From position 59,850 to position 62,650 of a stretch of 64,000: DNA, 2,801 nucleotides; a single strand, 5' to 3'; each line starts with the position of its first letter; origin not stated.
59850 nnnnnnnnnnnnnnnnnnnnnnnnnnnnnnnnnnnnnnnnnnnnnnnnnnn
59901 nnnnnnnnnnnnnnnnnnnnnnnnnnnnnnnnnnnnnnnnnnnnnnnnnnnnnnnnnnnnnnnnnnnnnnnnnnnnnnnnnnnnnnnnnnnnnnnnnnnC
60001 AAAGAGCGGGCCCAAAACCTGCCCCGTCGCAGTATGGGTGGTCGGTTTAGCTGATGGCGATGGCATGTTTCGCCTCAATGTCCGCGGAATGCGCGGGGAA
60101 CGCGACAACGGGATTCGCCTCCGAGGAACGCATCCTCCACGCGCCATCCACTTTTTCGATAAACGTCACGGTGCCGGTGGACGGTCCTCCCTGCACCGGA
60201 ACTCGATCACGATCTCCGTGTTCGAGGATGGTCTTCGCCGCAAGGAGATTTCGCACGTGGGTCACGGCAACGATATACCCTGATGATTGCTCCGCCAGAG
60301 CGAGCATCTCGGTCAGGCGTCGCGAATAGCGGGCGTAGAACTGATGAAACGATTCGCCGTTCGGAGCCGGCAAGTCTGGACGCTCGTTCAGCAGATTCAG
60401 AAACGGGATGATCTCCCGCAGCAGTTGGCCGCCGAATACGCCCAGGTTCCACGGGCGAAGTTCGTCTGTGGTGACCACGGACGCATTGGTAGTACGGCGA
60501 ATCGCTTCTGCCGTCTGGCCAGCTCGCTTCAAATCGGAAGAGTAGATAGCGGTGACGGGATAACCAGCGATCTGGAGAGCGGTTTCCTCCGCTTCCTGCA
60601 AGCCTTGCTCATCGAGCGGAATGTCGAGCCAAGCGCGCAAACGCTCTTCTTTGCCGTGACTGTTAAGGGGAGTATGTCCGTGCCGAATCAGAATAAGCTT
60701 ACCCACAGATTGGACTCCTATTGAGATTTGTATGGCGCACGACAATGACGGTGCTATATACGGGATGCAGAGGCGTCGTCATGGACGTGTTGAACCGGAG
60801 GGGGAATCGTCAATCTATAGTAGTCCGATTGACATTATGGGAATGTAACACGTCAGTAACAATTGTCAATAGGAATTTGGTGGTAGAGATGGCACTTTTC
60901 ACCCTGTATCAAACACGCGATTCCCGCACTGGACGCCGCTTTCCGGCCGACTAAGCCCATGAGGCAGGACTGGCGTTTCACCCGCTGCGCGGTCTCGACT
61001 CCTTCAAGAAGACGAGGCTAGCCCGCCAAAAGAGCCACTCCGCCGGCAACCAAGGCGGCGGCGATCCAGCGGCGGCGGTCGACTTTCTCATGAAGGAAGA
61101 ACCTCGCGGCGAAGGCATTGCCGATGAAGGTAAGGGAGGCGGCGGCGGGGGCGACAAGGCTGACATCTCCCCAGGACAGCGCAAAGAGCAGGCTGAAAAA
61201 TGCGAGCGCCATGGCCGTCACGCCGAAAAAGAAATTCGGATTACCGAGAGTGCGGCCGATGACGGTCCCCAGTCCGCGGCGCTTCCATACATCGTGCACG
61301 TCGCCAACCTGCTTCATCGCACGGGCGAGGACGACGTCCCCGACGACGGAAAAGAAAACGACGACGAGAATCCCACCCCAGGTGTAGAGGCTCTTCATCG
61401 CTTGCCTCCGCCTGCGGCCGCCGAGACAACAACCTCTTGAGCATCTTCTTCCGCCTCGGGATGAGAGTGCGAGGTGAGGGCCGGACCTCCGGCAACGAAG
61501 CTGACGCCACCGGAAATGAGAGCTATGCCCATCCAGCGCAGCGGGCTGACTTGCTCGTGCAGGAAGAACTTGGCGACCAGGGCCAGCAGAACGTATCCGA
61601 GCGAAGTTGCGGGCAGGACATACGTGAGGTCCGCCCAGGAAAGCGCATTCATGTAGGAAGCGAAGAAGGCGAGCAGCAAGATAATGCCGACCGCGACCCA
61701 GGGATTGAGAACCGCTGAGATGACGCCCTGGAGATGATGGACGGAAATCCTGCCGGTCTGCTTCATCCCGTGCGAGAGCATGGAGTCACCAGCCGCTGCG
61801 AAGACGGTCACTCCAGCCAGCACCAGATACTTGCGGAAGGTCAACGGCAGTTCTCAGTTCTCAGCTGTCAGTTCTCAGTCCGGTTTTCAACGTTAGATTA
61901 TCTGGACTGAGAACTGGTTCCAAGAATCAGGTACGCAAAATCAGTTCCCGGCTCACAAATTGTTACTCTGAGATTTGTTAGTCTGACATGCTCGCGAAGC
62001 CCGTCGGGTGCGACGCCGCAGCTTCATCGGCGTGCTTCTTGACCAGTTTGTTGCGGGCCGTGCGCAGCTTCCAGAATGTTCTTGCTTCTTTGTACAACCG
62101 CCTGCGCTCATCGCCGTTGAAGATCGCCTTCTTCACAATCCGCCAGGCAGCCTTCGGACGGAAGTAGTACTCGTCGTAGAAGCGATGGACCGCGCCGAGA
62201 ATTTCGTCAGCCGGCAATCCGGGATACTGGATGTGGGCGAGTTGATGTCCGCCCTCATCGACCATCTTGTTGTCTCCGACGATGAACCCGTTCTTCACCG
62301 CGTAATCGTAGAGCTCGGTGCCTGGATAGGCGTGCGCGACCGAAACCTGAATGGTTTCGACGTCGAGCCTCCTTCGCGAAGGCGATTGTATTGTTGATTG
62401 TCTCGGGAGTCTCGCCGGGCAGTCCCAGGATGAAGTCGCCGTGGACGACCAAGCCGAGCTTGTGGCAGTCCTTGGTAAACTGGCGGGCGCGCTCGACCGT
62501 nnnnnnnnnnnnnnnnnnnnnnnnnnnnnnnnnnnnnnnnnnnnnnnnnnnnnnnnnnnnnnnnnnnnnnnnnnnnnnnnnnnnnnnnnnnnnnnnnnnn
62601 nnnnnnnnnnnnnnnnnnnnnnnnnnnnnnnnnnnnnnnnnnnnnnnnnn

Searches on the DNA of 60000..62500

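Call 28: search_rna_families(source=window, start=60000, end=62500, threshold=evalue, max_evalue=1)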
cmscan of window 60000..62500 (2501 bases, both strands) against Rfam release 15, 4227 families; matches with E-value up to 1: 3.
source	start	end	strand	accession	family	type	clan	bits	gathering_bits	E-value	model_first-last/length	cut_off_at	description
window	61869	61916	+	RF00657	mir-184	Gene; miRNA;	-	24.9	54.1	0.019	19-68/86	no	mir-184 microRNA precursor family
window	61851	61930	-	RF00927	mir-582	Gene; miRNA;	-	24.8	84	0.068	1-83/83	no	mir-582 microRNA precursor family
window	61869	61916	-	RF00657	mir-184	Gene; miRNA;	-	20.3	54.1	0.32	19-68/86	no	mir-184 microRNA precursor family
